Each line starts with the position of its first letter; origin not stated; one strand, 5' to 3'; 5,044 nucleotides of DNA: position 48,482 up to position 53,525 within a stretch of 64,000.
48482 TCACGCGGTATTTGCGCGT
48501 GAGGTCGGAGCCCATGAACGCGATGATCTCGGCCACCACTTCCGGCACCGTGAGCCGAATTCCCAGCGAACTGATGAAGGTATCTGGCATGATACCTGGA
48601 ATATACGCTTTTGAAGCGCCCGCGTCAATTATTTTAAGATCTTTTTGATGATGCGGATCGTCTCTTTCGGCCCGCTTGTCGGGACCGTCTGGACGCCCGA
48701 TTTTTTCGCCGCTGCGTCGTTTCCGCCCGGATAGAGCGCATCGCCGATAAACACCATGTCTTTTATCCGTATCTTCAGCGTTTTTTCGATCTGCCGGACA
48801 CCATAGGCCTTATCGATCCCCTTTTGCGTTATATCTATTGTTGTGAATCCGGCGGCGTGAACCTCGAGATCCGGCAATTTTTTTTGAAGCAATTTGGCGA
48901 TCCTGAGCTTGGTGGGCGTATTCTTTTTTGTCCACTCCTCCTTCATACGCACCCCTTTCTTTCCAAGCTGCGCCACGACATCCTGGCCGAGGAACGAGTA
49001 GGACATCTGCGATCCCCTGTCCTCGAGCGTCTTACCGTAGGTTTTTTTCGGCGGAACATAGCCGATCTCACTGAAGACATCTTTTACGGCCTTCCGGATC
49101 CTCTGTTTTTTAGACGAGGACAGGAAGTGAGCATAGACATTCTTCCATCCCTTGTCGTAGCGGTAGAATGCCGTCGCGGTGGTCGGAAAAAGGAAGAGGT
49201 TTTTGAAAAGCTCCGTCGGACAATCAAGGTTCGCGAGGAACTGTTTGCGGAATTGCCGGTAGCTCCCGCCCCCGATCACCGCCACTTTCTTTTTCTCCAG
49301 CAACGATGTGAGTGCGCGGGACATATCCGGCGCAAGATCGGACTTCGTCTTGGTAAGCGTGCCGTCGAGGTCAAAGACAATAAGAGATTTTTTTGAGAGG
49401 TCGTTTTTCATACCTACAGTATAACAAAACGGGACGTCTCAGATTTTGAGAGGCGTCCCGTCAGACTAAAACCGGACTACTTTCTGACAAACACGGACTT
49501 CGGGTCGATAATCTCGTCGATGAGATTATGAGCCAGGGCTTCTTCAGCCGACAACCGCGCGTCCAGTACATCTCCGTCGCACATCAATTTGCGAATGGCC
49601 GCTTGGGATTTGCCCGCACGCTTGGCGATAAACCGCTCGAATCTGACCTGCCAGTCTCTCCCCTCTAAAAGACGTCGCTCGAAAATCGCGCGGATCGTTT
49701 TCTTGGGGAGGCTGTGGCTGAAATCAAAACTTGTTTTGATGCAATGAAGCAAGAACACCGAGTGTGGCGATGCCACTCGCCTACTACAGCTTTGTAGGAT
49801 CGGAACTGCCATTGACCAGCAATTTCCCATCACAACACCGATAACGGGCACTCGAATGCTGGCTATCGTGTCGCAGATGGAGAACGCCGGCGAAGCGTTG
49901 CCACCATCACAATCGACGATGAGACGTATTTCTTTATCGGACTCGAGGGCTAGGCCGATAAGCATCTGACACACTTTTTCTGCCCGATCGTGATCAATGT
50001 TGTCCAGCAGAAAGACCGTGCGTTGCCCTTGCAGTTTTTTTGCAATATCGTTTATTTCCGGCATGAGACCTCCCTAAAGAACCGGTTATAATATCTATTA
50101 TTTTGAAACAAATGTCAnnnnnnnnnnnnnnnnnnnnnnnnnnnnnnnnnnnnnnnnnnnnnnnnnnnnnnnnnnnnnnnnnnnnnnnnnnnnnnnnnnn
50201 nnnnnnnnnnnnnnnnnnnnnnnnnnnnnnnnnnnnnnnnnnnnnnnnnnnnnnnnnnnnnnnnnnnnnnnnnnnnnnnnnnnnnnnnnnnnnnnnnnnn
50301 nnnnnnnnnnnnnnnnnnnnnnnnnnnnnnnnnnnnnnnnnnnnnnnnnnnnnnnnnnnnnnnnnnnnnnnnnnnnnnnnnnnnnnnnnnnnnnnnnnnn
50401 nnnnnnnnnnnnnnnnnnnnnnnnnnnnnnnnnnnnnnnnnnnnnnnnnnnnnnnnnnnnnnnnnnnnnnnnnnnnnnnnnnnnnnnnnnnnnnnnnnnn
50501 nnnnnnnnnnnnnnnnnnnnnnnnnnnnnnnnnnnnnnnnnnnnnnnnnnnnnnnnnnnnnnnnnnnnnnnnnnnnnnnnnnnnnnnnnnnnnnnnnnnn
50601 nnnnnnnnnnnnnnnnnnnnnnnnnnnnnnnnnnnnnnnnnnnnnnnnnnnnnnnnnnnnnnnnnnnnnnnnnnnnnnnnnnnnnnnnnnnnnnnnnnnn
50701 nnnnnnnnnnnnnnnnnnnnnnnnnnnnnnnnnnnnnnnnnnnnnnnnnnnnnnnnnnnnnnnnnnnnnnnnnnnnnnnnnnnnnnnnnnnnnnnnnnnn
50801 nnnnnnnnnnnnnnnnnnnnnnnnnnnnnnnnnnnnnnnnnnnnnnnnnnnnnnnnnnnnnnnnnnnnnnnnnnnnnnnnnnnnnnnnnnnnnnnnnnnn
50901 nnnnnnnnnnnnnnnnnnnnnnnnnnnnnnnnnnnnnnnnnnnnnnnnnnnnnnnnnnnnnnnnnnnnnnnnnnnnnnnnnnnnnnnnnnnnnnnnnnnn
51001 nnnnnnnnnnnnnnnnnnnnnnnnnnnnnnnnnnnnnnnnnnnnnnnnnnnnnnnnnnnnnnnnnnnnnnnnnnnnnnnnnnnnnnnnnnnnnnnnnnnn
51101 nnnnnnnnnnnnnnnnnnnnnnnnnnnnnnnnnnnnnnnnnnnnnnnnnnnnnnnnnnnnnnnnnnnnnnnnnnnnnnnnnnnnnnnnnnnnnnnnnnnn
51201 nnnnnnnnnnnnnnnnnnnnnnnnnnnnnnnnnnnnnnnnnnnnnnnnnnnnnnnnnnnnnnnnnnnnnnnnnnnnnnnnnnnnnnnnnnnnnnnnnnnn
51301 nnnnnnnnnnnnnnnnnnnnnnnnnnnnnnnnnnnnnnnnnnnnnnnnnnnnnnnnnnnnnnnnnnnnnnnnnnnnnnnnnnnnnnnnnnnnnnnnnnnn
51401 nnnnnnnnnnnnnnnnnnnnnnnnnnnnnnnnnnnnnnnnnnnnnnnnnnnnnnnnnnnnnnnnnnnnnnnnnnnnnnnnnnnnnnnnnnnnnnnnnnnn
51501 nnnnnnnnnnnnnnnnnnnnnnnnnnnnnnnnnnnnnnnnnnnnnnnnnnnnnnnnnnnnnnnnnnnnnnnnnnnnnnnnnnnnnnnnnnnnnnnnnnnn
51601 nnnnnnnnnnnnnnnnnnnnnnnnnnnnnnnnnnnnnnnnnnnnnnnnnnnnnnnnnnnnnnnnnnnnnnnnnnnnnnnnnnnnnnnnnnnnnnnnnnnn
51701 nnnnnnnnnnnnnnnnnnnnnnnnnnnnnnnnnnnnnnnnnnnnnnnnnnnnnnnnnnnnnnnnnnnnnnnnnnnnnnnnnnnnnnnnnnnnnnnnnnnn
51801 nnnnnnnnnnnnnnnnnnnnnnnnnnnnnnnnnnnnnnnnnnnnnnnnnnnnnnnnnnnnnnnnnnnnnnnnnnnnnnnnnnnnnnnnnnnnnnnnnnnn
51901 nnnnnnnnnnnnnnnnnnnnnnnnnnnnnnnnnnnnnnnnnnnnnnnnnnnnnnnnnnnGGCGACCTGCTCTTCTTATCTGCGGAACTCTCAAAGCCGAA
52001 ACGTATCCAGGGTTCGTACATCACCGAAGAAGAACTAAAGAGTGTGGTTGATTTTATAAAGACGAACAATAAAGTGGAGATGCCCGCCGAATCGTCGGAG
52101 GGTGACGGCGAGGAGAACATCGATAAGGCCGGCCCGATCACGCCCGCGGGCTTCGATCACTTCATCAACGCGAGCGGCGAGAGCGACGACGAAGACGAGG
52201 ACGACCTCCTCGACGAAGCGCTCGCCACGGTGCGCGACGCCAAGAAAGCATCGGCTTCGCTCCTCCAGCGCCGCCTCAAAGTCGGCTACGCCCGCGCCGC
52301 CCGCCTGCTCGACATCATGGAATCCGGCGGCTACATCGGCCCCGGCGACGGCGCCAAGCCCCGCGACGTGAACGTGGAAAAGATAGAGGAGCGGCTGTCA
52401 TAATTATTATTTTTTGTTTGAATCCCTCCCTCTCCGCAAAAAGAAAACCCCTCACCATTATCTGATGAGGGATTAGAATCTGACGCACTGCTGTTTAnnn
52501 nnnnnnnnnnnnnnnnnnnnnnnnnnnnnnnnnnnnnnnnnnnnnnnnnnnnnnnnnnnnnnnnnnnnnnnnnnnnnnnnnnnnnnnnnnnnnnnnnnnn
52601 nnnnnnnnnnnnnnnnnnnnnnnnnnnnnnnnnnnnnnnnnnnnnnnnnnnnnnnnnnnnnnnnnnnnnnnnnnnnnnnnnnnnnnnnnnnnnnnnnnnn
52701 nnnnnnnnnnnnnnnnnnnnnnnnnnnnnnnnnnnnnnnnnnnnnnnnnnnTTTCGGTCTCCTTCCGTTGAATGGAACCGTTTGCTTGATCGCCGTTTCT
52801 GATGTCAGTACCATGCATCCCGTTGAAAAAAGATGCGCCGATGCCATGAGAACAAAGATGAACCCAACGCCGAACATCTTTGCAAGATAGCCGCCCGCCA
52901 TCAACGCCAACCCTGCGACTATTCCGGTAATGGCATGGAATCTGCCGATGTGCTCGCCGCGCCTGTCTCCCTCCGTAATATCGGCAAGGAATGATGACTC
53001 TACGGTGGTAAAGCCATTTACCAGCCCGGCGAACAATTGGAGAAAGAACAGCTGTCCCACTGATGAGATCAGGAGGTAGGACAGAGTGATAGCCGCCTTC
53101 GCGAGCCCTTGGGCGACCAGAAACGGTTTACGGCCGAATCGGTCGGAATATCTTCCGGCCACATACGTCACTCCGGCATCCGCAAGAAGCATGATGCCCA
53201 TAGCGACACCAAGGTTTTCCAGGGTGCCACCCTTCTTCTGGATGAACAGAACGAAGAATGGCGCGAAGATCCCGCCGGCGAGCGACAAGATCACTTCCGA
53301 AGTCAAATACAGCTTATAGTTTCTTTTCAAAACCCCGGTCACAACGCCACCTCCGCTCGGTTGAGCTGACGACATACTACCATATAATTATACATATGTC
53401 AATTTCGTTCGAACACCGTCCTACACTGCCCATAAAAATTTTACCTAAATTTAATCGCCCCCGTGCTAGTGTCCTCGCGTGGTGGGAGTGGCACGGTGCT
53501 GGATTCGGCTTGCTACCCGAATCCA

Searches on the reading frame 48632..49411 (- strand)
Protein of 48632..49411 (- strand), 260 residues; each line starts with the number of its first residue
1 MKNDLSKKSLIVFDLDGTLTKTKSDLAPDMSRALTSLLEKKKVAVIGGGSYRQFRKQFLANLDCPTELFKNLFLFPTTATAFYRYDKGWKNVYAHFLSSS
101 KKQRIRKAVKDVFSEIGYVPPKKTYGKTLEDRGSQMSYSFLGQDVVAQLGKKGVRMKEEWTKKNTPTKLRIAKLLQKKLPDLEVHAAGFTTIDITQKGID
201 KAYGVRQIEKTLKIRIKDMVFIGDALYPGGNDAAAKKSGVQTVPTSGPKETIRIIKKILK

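Call 78: search_protein_families(library=pfam, proteins=[window:48632-49411:-], max_evalue=0.00001)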
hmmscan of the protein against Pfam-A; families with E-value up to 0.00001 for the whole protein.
window:48632-49411:- (260 aa): 3 families
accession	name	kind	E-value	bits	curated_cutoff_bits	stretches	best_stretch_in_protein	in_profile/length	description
PF08282.18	Hydrolase_3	-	1.3e-13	51.8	20.9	1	11-225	1-212/255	haloacid dehalogenase-like hydrolase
PF03332.19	PMM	-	4.9e-10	40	22.4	1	31-260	2-220/221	Eukaryotic phosphomannomutase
PF00702.32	Hydrolase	-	6.4e-06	27.1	26.4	0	10-37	3-26/191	haloacid dehalogenase-like hydrolase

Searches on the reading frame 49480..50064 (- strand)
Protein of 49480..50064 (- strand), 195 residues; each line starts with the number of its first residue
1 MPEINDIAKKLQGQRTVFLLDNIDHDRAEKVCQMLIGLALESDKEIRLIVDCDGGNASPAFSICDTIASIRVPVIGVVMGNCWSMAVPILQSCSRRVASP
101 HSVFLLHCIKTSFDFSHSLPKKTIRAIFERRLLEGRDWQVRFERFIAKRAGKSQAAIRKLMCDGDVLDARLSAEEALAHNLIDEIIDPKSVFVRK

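Call 10: search_protein_families(library=pfam, proteins=[window:49480-50064:-])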
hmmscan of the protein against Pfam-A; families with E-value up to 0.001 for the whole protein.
window:49480-50064:- (195 aa): 1 family
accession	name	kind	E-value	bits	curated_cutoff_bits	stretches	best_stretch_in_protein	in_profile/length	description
PF00574.28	CLP_protease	-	4.4e-22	79.3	20.2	1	4-188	6-181/182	Clp protease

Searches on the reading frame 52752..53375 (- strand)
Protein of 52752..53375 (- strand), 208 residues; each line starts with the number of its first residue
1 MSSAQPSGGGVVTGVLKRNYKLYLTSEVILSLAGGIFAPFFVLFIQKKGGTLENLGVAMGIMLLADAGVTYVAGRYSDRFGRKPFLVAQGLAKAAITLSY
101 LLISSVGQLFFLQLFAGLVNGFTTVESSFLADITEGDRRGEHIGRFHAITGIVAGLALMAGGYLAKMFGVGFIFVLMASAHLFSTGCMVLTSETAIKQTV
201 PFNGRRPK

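Call 10: search_protein_families(library=pfam, proteins=[window:52752-53375:-])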
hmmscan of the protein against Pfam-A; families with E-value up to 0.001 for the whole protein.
window:52752-53375:- (208 aa): 2 families
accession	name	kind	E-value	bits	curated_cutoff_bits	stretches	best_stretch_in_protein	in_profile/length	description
PF07690.21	MFS_1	-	2e-18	66.9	33.4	1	28-191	6-174/347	Major Facilitator Superfamily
PF12832.13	MFS_1_like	-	0.00089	18.8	25.2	0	24-175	218-372/373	MFS_1 like family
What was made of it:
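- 52749..53375 (-): Half-length MFS gene (208 aa). Not part of the RNA module; variable cargo between ftsK and A. Pfam MFS_1 matches profile positions 6-174 of 347 only (call 10).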
